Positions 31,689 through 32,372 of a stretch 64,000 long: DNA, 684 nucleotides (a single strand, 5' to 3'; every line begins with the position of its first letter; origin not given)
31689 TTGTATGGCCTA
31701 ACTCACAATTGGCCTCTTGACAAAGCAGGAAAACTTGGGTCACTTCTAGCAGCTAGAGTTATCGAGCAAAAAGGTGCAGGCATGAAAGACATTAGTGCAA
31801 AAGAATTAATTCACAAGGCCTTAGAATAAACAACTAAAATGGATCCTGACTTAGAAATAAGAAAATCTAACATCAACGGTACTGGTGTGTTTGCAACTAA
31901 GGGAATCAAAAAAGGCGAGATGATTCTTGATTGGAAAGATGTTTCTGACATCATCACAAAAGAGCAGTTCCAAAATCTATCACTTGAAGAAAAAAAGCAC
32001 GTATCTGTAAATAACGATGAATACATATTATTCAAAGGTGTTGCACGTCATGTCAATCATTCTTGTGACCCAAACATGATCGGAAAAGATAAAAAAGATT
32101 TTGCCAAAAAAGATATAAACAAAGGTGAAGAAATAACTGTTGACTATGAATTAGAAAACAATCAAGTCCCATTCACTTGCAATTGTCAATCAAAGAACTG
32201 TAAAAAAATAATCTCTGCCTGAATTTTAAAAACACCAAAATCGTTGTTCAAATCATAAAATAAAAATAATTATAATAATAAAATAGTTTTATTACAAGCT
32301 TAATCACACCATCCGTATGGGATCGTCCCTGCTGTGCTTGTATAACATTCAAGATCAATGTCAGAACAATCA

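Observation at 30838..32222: PfkB (adenosine-kinase-like) kinase and canonical SET-domain methyltransferase in an apparent two-gene operon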

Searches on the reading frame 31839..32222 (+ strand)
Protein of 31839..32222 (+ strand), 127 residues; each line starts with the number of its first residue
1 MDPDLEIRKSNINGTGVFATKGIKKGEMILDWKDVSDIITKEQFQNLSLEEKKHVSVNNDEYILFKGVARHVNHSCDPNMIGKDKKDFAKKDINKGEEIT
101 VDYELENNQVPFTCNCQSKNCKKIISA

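Call 4: search_protein_families(library=pfam, proteins=[window:31839-32222:+], max_evalue=0.01)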
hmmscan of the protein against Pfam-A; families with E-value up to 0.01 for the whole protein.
window:31839-32222:+ (127 aa): 1 family
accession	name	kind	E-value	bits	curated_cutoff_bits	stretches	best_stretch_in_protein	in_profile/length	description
PF00856.33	SET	-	5.3e-15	56.2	22.4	1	14-103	1-104/105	SET domain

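Call 5: search_protein_families(library=ncbifam, proteins=[window:31839-32222:+], max_evalue=0.001)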
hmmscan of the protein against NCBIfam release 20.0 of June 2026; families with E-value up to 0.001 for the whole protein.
window:31839-32222:+ (127 aa): 0 families

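Call 8: search_solved_structures(query=window:31839-32222:+, max_evalue=0.01, show_alignments=3)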
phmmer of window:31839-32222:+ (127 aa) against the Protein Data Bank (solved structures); distinct sequences matched with E-value up to 0.01: 64 (the best 60 are shown).
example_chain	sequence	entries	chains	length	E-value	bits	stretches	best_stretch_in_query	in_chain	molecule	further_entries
4z4p_A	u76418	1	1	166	4.9e-12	49.1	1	7-124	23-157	Histone-lysine N-methyltransferase 2D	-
7w67_C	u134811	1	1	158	3.3e-11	46.5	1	7-125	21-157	Histone-lysine N-methyltransferase 2A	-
7w6a_C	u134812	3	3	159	3.3e-11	46.4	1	7-125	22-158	Histone-lysine N-methyltransferase 2A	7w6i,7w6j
5f5e_A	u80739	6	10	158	9e-11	45.1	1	7-125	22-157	Histone-lysine N-methyltransferase 2A | Histone-lysine N-methyltransferase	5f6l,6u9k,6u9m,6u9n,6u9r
6pwv_C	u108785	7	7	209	2.2e-10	43.8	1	7-125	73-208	Histone-lysine N-methyltransferase 2A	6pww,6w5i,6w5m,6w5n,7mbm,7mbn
9yl3_K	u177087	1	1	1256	3.4e-10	43.2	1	7-124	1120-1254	[histone H3]-lysine(4) N-methyltransferase,Histone-lysine N-methyltransferase 2D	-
9yle_K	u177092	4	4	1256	3.4e-10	43.2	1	7-124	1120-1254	[histone H3]-lysine(4) N-methyltransferase,Histone-lysine N-methyltransferase 2D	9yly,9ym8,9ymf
7u5v_A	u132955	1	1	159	3.5e-10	43.2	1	7-125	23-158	Histone-lysine N-methyltransferase 2A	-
2w5y_A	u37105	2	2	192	4.2e-10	42.9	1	7-125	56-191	HISTONE-LYSINE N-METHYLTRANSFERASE HRX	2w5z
6kiu_K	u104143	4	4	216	6e-10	42.4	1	7-125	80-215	Histone-lysine N-methyltransferase 2A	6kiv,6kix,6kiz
5f6k_C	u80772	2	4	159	6.7e-10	42.2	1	7-124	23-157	Histone-lysine N-methyltransferase 2C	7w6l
7ud5_K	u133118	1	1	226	6.9e-10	42.2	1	7-125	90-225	cDNA FLJ56846, highly similar to Zinc finger protein HRX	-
5f59_A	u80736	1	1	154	7.8e-10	42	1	7-123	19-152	Histone-lysine N-methyltransferase 2C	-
7bre_B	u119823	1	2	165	9e-10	41.8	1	7-125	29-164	Histone-lysine N-methyltransferase 2B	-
6kiw_K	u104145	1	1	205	1.6e-09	41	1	7-124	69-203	Histone-lysine N-methyltransferase 2C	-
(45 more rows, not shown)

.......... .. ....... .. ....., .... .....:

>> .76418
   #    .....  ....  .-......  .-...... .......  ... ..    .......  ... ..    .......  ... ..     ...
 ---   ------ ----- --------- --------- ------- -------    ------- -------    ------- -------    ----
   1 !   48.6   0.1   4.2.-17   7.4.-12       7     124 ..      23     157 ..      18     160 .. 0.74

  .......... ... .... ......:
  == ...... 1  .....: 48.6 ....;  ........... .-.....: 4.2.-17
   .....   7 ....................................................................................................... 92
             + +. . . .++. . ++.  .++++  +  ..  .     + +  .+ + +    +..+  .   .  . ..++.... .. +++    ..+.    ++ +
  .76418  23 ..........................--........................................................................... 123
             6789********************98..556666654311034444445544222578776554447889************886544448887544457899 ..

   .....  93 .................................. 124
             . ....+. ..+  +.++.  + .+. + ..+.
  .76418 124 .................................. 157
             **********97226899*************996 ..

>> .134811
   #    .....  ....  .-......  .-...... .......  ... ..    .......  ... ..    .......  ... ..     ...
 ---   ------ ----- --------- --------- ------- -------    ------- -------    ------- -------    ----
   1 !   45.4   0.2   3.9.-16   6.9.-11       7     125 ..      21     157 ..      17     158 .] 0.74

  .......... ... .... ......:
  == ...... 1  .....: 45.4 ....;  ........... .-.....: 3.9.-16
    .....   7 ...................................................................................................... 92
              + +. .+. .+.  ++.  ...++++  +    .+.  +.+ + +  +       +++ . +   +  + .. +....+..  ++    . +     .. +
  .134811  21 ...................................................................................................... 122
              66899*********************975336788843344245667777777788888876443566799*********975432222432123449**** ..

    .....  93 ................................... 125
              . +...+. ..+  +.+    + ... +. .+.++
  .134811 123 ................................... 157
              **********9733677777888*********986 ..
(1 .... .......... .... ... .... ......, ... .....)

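Call 9: find_homologous_proteins(query=window:31839-32222:+, max_evalue=0.00001)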
Query window:31839-32222:+ (127 aa): 34 proteins with E <= 0.00001 among 52 candidates.
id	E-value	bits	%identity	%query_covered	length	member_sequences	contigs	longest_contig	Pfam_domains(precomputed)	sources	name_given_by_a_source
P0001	1.5e-78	279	99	100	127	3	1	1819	PF00856.34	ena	-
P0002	4.4e-25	106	47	96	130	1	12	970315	PF00856.34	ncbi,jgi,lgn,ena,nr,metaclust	ncbi:MAG: hypothetical protein UR60_C0015G0018 [Candidatus Moranbacteria bacterium GW2011_GWF2_34_56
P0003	7.1e-24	102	45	92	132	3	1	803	PF00856.34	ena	-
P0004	8.4e-24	102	46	96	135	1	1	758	PF00856.34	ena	-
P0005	1.2e-23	101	49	96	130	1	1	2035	PF00856.34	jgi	-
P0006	5.9e-23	99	43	91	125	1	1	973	PF00856.34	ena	-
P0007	2.5e-22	97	44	97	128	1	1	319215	PF00856.34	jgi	jgi:SET domain-containing protein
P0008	5.0e-21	93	43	96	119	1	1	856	PF00856.34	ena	-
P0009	5.6e-17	80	39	96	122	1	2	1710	PF00856.34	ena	-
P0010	1.8e-13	68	37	98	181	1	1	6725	PF00856.34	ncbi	-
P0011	4.9e-12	64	34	97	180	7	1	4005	PF00856.34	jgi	jgi:SET domain-containing protein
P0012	9.7e-12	63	35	94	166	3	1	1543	PF00856.34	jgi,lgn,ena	-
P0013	2.5e-11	61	34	95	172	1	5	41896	PF00856.34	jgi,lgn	jgi:hypothetical protein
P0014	1.5e-10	59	36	96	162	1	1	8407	PF00856.34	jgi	-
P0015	3.8e-10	58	34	99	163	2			PF00856.34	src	-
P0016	5.1e-10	57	34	98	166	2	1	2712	PF00856.34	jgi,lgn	jgi:SET domain-containing protein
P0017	2.8e-9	55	36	96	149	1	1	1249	PF00856.34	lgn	-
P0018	3.6e-9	55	34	100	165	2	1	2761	PF00856.34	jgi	jgi:SET domain-containing protein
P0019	4.6e-9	54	32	95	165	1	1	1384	PF00856.34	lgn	-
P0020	4.6e-9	54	31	95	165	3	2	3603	PF00856.34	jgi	jgi:SET domain-containing protein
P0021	4.9e-9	54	30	93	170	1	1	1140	PF00856.34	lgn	-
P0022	5.3e-9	54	35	94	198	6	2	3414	PF00856.34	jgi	-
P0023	8.4e-9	53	33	100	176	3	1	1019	PF00856.34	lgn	-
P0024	1.0e-8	53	33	92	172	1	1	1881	PF00856.34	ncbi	-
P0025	1.2e-8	53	34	93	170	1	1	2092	PF00856.34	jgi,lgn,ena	-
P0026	1.6e-8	52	32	100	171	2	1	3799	PF00856.34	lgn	-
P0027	1.8e-8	52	36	100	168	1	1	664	PF00856.34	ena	-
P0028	1.8e-8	52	31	94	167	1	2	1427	PF00856.34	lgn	-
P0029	1.9e-8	52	35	100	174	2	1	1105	PF00856.34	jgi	-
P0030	3.3e-8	51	33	93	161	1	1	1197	PF00856.34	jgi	jgi:SET domain-containing protein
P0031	8.7e-8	50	32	87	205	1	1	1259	PF00856.34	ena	-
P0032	1.6e-6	46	31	96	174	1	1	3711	PF00856.34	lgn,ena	-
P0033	7.1e-6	44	33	95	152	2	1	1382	PF00856.34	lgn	-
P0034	9.0e-6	44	33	95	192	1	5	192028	PF00856.34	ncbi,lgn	-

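Call 10: find_encoding_contigs(protein=P0002, flank=5000, max_places=4)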
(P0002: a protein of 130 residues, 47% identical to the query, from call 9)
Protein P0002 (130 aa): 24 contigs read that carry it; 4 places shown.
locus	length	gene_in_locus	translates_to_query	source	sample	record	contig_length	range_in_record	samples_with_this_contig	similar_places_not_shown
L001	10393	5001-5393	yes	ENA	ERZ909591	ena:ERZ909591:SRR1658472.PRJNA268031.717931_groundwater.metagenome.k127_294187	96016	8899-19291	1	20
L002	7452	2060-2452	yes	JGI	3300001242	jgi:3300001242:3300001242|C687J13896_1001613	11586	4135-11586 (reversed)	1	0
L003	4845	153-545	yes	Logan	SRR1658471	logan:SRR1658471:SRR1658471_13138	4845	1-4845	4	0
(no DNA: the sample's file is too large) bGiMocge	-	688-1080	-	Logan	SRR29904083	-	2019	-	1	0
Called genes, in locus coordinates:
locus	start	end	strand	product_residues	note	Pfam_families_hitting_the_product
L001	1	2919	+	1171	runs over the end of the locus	PF02811:PHP, PF07733:DNA_pol3_alpha, PF17657:DNA_pol3_finger, PF12836:HHH_3 (faint), PF14579:HHH_6, PF01336:tRNA_anti-codon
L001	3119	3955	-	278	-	-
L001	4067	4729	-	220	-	PF00702:Hydrolase, PF12710:HAD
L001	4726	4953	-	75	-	-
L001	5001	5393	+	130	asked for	PF00856:SET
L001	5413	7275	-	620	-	PF13292:DXP_synthase_N, PF00676:E1_dh (weak), PF02775:TPP_enzyme_C (weak), PF02779:Transket_pyr, PF02780:Transketolase_C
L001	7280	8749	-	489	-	PF01566:Nramp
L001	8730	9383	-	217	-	-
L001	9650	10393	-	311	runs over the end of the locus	-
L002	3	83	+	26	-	?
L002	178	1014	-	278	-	-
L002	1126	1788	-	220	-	PF00702:Hydrolase, PF12710:HAD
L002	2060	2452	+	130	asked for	PF00856:SET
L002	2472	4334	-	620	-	PF13292:DXP_synthase_N, PF00676:E1_dh (weak), PF02775:TPP_enzyme_C (weak), PF02779:Transket_pyr, PF02780:Transketolase_C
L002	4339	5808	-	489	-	PF01566:Nramp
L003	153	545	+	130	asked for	PF00856:SET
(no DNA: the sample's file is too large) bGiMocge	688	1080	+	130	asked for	PF00856:SET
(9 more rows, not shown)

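Call 11: find_encoding_contigs(protein=P0007, flank=5000, max_places=3)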
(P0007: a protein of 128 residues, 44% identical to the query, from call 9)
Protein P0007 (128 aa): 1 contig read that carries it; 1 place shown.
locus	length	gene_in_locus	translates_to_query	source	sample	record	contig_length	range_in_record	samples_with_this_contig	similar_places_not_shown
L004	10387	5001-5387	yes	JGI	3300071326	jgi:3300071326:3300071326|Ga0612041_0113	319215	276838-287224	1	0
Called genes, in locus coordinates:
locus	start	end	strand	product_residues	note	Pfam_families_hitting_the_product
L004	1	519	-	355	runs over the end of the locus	PF00389:2-Hacid_dh, PF02826:2-Hacid_dh_C, PF01262:AlaDh_PNT_C (faint), PF03446:NAD_binding_2 (weak)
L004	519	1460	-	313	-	PF01134:GIDA (faint), PF01946:Thi4 (faint), PF07992:Pyr_redox_2, PF13434:Lys_Orn_oxgnase (weak), PF13738:Pyr_redox_3, PF00070:Pyr_redox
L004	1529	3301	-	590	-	PF12698:ABC2_membrane_3, PF01061:ABC2_membrane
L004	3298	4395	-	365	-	PF00005:ABC_tran, PF13304:AAA_21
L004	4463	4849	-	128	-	PF00072:Response_reg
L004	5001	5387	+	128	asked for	PF00856:SET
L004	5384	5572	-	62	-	-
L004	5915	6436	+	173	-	PF00210:Ferritin (faint), PF02915:Rubrerythrin, PF21349:RUBY_RBDX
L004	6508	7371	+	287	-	PF00892:EamA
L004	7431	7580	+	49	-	-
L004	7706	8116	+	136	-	-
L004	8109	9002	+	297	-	-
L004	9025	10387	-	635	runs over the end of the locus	PF17214:KH_TffA, PF00753:Lactamase_B, PF16661:Lactamase_B_6, PF23023:Anti-Pycsar_Apyc1, PF12706:Lactamase_B_2, PF10996:Beta-Casp, PF07521:RMMBL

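Call 12: find_encoding_contigs(protein=P0001, flank=5000, max_places=3)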
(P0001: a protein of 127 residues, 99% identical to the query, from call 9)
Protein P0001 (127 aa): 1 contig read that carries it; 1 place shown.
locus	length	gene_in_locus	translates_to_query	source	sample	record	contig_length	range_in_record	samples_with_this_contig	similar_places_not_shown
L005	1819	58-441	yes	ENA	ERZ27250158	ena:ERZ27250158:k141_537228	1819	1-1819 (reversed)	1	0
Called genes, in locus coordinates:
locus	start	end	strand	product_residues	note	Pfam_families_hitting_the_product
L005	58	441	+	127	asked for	PF00856:SET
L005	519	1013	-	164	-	-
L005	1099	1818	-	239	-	?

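Call 26: find_related_loci(query=A2, collection=viral_contigs, flank=5000)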
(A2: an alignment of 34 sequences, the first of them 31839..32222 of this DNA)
Query A2 (127 aa) in viral_contigs; peptide patterns used: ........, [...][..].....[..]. (x = any residue, [..] = any of these).
528 stretches matched a pattern; 145 encode a relative of the query (tblastn E <= 1e-3); the best 80 are kept; 80 distinct loci.
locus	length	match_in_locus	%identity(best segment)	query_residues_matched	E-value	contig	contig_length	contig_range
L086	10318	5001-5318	37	7-103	3e-13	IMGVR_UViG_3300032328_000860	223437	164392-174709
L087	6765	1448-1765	37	7-103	6e-13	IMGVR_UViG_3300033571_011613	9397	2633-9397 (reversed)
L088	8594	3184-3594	32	1-125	4e-12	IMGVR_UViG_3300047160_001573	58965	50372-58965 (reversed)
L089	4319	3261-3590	34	6-119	5e-12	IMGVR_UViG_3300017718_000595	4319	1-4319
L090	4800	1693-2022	34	6-119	5e-12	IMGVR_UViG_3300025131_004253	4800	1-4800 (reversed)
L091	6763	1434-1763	34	6-119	7e-12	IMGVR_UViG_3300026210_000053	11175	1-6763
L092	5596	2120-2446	34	7-119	7e-12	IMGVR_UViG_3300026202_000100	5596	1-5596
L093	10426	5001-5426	28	1-126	1e-11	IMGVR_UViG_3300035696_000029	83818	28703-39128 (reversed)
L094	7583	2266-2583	37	7-103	2e-11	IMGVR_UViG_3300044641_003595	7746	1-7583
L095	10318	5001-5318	37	7-103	2e-11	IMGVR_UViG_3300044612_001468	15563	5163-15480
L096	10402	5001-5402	29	5-126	3e-11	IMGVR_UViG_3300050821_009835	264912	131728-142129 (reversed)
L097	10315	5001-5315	34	7-103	5e-11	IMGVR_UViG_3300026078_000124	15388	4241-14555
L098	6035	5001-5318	34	7-103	6e-11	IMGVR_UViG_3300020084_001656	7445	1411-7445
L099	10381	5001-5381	32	9-127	1e-10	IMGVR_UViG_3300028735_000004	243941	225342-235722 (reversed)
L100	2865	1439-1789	32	4-119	1e-10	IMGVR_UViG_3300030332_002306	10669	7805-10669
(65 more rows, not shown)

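Call 28: find_related_loci(query=A3, collection=metagenome_contigs, flank=5000)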
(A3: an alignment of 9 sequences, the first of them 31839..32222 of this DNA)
Query A3 (127 aa) in metagenome_contigs; peptide patterns used: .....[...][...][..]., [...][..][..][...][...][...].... (x = any residue, [..] = any of these).
599 stretches matched a pattern (row limit reached: there are more); 432 encode a relative of the query (tblastn E <= 1e-3); the best 80 are kept; 80 distinct loci.
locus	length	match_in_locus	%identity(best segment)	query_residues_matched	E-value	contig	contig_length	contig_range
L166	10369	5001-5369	53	3-125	6e-36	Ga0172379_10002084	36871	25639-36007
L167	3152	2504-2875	49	4-125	4e-34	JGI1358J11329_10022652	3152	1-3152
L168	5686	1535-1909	46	4-122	5e-34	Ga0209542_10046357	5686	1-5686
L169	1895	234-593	53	4-125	2e-33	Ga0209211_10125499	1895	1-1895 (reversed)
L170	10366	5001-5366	50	4-125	2e-33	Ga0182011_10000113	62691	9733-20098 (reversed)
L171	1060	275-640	51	1-122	4e-34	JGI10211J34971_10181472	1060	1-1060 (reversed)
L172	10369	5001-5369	43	3-125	7e-33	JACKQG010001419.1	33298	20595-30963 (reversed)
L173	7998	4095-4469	48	4-127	2e-32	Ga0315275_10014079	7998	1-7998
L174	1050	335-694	45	7-125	4e-33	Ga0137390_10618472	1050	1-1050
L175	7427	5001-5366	50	4-125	6e-32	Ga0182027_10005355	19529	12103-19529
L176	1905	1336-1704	48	3-125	5e-32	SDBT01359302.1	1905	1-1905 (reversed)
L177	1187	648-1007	45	7-125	3e-32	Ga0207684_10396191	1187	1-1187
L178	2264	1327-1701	48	4-127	2e-31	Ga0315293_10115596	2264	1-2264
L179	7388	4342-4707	47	4-125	4e-31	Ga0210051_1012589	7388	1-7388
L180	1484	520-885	47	4-125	2e-31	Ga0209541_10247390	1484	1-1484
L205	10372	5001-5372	45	1-125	2e-28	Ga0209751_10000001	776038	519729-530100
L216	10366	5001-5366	45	5-127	3e-27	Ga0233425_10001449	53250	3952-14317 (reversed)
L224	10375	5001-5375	41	1-125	6e-27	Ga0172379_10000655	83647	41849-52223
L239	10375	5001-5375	45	1-125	7e-26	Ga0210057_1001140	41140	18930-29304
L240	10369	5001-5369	44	4-125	7e-26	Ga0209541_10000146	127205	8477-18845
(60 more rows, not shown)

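Call 44: predict_structure(alignment_id=A2)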
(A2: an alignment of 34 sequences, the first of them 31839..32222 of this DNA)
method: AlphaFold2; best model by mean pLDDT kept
length: 127 residues; sequences in the alignment: 34
mean_pLDDT: 91.7   pTM: 0.82
mean pLDDT of the five models: 91.7, 91.5, 90.6, 90.3, 89.6
residues with pLDDT >= 90: 97; 70-90: 25; 50-70: 5; < 50: 0
segments of 3 or more residues with pLDDT < 50: none
pLDDT, mean of each block of 10 residues (from residue 1): 88 95 97 92 94 88 93 96 94 98 80 91 85
secondary structure, 60 per line:
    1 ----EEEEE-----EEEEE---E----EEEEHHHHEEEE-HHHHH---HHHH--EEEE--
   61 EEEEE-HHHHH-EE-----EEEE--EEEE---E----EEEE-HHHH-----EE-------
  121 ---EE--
elements in order: E5-9 E15-19 E28-31 H32-35 E36-39 H41-45 H49-52 E55-58 E61-65 H67-71 E80-83 E86-89 E98-101 H103-106

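Call 47: fold_search(model_id=the predicted structure, library=pdb)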
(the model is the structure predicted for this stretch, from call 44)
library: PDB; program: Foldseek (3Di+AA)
matches with E <= 10: 486; with E <= 0.001: 337
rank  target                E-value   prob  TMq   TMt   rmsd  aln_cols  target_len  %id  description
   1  4z4p                  2.2e-09  1.00  0.74  0.59   4.6       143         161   28  Structure of the MLL4 SET Domain (released 2015-09-09)
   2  7w67_C                5.6e-09  1.00  0.73  0.60   4.8       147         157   26  The crystal structure of MLL1 (N3861I/Q3867L/C3882SS)-RBBP5-ASH2L in complex with H3K4me0 peptide (released 2022-09-07)
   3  6u9n_B                5.9e-09  1.00  0.71  0.62   4.2       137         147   26  MLL1 SET N3861I/Q3867L bound to inhibitor 14 (TC-5139) (released 2020-07-01)
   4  7w6a_C                6.3e-09  1.00  0.73  0.60   4.9       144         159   27  Crystal structure of the MLL1 (N3861I/Q3867L/C3882SS)-RBBP5-ASH2L complex (released 2022-09-07)
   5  6u9m_A                1.2e-08  1.00  0.71  0.62   4.2       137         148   26  MLL1 SET N3861I/Q3867L bound to inhibitor 16 (TC-5109) (released 2020-07-01)
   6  2w5z_A                1.4e-08  1.00  0.73  0.53   5.2       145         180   28  Ternary Complex of the Mixed Lineage Leukaemia (MLL1) SET Domain with the cofactor product S-Adenosylhomocysteine and  (released 2009-02-10)
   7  6u9n_A                1.7e-08  1.00  0.71  0.62   4.2       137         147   26  MLL1 SET N3861I/Q3867L bound to inhibitor 14 (TC-5139) (released 2020-07-01)
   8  7w6l_C                1.8e-08  1.00  0.74  0.61   4.6       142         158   25  The crystal structure of MLL3-RBBP5-ASH2L in complex with H3K4me0 peptide (released 2022-09-07)
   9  7w6j_C                2.8e-08  1.00  0.73  0.59   4.7       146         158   26  The crystal structure of MLL1 (N3861I/Q3867L/C3882SS)-RBBP5-ASH2L in complex with H3K4me2 peptide (released 2022-09-07)
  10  5f5e                  3.3e-08  1.00  0.69  0.60   4.4       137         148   27  The Crystal Structure of MLL1 SET domain with N3816I/Q3867L mutation (released 2016-02-24)
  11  5f59                  3.9e-08  1.00  0.70  0.61   4.5       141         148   24  The crystal structure of MLL3 SET domain (released 2016-02-24)
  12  6w5i_C                4.1e-08  1.00  0.74  0.63   4.4       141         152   26  Cryo-EM structure of MLL1 in complex with RbBP5, WDR5, SET1, and ASH2L bound to the nucleosome (Class01) (released 2021-03-31)
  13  6u9k_A                4.4e-08  1.00  0.71  0.61   4.2       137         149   26  MLL1 SET N3861I/Q3867L bound to inhibitor 18 (TC-5153) (released 2020-07-01)
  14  6u9k_B                4.6e-08  1.00  0.70  0.61   4.2       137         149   25  MLL1 SET N3861I/Q3867L bound to inhibitor 18 (TC-5153) (released 2020-07-01)
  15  5f6l_A                5.2e-08  1.00  0.74  0.62   4.4       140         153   26  The crystal structure of MLL1 (N3861I/Q3867L) in complex with RbBP5 and Ash2L (released 2016-02-24)
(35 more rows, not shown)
